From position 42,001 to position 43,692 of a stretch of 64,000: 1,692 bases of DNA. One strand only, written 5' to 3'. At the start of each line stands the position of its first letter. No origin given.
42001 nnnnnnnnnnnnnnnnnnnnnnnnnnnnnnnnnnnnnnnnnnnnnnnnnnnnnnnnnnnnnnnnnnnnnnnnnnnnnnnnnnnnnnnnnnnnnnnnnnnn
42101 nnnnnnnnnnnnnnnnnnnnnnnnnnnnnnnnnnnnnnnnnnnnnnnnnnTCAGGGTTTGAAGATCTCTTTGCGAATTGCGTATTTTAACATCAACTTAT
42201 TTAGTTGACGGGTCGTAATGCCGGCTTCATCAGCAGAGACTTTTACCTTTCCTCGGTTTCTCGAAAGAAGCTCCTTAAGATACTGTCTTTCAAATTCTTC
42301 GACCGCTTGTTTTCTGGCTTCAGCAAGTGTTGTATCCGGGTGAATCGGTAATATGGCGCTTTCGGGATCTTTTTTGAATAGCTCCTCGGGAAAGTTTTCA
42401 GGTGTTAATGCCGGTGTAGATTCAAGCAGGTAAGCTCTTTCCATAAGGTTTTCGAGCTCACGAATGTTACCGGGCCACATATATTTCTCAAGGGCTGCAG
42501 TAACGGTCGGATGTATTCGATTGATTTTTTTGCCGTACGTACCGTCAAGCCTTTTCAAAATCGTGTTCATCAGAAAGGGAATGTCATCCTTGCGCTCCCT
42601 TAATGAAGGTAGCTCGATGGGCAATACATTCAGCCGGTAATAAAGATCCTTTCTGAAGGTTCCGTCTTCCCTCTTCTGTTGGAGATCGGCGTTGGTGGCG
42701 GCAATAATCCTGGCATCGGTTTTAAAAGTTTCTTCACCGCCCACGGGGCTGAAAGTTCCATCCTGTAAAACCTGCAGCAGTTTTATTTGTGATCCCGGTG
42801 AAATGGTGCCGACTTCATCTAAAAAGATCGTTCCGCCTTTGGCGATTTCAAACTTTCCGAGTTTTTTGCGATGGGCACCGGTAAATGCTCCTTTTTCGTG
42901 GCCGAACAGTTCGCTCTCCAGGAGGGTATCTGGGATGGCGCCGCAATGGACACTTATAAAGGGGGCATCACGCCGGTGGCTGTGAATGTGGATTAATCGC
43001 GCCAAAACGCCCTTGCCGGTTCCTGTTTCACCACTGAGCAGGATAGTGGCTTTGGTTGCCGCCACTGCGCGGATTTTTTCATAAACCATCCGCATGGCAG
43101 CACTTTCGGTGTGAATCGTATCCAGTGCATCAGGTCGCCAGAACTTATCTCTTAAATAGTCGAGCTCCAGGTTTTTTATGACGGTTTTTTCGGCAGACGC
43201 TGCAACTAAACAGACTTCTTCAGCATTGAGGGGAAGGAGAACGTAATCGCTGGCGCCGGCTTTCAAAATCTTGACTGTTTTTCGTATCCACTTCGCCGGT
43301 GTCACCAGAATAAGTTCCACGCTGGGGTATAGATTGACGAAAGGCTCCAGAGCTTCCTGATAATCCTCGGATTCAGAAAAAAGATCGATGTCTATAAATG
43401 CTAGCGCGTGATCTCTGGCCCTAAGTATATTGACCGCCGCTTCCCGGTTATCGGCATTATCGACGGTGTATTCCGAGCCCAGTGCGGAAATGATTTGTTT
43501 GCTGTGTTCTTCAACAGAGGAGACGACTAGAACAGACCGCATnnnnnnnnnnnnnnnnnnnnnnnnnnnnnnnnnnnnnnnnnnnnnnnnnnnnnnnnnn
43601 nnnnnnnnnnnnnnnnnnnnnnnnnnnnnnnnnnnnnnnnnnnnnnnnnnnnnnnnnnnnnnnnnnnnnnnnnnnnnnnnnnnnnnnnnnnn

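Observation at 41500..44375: Candidate uncharacterised sigma-54 module: eRF1/Host_attach-like protein, kinase-less pseudo-receiver activator and a sigma-54-driven small secreted protein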

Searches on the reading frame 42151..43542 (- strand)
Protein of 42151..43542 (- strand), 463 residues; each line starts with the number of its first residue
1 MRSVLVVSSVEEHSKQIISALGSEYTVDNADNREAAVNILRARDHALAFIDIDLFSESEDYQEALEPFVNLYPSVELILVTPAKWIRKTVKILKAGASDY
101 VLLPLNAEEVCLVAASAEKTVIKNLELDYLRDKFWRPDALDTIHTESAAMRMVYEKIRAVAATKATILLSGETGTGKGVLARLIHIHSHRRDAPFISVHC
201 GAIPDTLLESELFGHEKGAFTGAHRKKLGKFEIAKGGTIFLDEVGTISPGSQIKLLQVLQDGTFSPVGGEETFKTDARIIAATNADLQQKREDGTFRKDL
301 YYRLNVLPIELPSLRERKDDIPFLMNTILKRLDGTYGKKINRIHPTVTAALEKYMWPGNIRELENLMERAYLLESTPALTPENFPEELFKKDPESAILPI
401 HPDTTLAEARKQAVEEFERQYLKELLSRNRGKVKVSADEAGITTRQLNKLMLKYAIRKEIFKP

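Call 3: search_protein_families(library=pfam, proteins=[window:42151-43542:-], max_evalue=1)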
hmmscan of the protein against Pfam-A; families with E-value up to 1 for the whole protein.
window:42151-43542:- (463 aa): 13 families
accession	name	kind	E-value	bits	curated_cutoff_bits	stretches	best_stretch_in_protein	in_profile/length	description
PF00158.32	Sigma54_activat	-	6.9e-67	224.8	20.2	1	144-310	2-168/168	Sigma-54 interaction domain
PF25601.1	AAA_lid_14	-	2e-24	85.6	27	1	315-395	1-81/87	AAA+ ATPase lid domain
PF14532.12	Sigma54_activ_2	-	1.1e-15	58.6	25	1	147-314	4-138/138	Sigma-54 interaction domain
PF07724.20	AAA_2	-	2e-06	28.4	27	1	164-293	3-133/166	AAA domain (Cdc48 subfamily)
PF07728.20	AAA_5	-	4.8e-06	27.1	22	1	167-285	2-123/139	AAA domain (dynein-related subfamily)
PF00072.30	Response_reg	-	8.6e-06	26.3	30.2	1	15-110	15-106/111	Response regulator receiver domain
PF00004.35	AAA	-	0.00011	23.1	21.2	1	167-285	1-110/131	ATPase family associated with various cellular activities (AAA)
PF01078.27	Mg_chelatase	-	0.0016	18.3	20.3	0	222-284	93-157/207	Magnesium chelatase, subunit ChlI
PF13191.12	AAA_16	-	0.0038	18.2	32.6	1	162-203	24-63/167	AAA ATPase domain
PF02954.25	HTH_8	-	0.0062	16.7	22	1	414-454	2-42/42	Bacterial regulatory protein, Fis family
PF20720.3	nSTAND3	-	0.069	13.3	27.2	1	154-193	7-46/155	Novel STAND NTPase 3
PF02367.23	TsaE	-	0.13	12.6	26.6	1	147-184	4-41/128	Threonylcarbamoyl adenosine biosynthesis protein TsaE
PF13401.12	AAA_22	-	0.2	12.4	27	1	163-200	4-41/130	AAA domain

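Call 4: search_protein_families(library=ncbifam, proteins=[window:42151-43542:-], max_evalue=1)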
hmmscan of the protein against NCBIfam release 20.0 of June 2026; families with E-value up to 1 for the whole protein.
window:42151-43542:- (463 aa): 44 families (the best 25 are shown)
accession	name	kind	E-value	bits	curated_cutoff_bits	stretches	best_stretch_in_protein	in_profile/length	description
NF008469.0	PRK11361.1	equivalog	1.2e-99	334.1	714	1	3-456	6-456/461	acetoacetate metabolism transcriptional regulator AtoC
TIGR02915.1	PEP_resp_reg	equivalog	9.4e-99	331.2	502.6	1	5-456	2-444/445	PEP-CTERM-box response regulator transcription factor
TIGR01817.1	nifA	equivalog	5e-96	322.6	528.85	1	139-384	194-438/534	nif-specific transcriptional activator NifA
TIGR01818.1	ntrC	equivalog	1.4e-92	310.9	558.6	1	23-431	21-424/463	nitrogen regulation protein NR(I)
NF038308.1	RNA_repair_RtcR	equivalog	9.4e-90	301.9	650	1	141-437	180-491/530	RNA repair transcriptional activator RtcR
NF003451.0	PRK05022.1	equivalog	6.9e-89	298.9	476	1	142-456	191-510/512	nitric oxide reductase transcriptional regulator NorR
NF041552.1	TF_PrdR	equivalog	1.3e-88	297.8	795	1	127-437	251-559/577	sigma-54 dependent transcriptional regulator PrdR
NF041906.1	V4R_TF_MobR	exception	6.2e-86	289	999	1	145-449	236-539/544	phenol degradation transcriptional regulator MobR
NF051870.1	NAssimRespRegNtrX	equivalog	2.6e-84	283.7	600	1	3-443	3-439/452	nitrogen assimilation response regulator NtrX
NF050807.1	TransRegFlbDCaul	equivalog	2e-82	277.5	750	1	20-454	20-438/454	sigma-54-dependent transcriptional regulator FlbD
NF007689.0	PRK10365.1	equivalog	2.5e-80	270.4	760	1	17-376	20-374/441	sigma-54-dependent response regulator transcription factor ZraR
NF041946.1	LuxO_transreg_Vib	equivalog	2.4e-78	264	800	1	28-395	24-387/463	quorum-sensing sigma-54 dependent transcriptional regulator LuxO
NF011695.0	PRK15115.1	equivalog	2.9e-74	250.4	763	1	24-462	30-444/445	two-component system response regulator GlrR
TIGR02329.1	propionate_PrpR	equivalog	4e-74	250.1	499.2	1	133-447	204-520/526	propionate catabolism operon regulatory protein PrpR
TIGR02974.1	phageshock_pspF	equivalog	4.8e-74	249.6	443.55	2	146-371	4-230/336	phage shock protein operon transcriptional activator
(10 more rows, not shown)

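Call 91: search_protein_families(library=padloc, proteins=[window:42151-43542:-], max_evalue=0.01)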
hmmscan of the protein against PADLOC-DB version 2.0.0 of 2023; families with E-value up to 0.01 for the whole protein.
window:42151-43542:- (463 aa): 5 families
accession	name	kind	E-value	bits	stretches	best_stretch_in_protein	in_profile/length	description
PDLC01995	RtcR_PspF2--CARF_AAA_HTH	-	1.2e-103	345.8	1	136-456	162-480/481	-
PDLC01994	RtcR_PspF1--CARF_AAA_HTH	-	3.2e-56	189.4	1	136-451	153-465/468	-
PDLC01993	RtcR--CARF_AAA_HTH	-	1.2e-51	173.7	1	142-431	181-479/523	-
PDLC04606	PDC-M37B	-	0.0032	14.7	1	167-371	177-379/390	-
PDLC02350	AbiO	-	0.0079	13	0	158-254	191-276/468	AbiO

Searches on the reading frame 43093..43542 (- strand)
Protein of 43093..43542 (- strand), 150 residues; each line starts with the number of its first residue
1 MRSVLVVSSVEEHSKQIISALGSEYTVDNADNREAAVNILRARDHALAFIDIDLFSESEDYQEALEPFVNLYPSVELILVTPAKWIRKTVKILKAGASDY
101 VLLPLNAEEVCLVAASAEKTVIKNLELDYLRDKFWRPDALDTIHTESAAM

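Call 80: find_related_loci(query=A8, collection=metagenome_contigs, flank=7000)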
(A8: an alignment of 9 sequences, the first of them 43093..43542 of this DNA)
Query A8 (150 aa) in metagenome_contigs; peptide patterns used: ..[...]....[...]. (x = any residue, [..] = any of these).
534 stretches matched a pattern; 469 encode a relative of the query (tblastn E <= 1e-3); the best 80 are kept; 80 distinct loci.
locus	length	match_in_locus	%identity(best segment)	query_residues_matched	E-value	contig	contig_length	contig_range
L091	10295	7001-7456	48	1-149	2e-40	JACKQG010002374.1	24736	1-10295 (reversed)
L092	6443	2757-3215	42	1-150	4e-39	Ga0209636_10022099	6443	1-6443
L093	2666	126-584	46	1-150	2e-38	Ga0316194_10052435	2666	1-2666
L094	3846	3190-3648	46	1-150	2e-38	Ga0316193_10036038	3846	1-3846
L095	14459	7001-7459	41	1-150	2e-36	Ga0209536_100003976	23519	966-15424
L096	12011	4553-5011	42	1-150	2e-36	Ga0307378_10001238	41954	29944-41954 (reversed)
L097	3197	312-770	41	1-150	3e-36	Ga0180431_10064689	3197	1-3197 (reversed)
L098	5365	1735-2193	42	1-150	7e-36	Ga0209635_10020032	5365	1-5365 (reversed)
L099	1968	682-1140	41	1-150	3e-36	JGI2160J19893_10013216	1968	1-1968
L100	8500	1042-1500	41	1-150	6e-36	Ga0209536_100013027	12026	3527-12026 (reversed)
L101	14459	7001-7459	42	1-150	7e-36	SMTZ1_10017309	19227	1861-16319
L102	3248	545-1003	39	1-150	1e-35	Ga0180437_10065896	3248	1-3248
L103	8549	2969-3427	42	1-150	1e-35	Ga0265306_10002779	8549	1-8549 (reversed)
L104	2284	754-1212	43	1-150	2e-35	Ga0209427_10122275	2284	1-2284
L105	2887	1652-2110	39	1-150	2e-35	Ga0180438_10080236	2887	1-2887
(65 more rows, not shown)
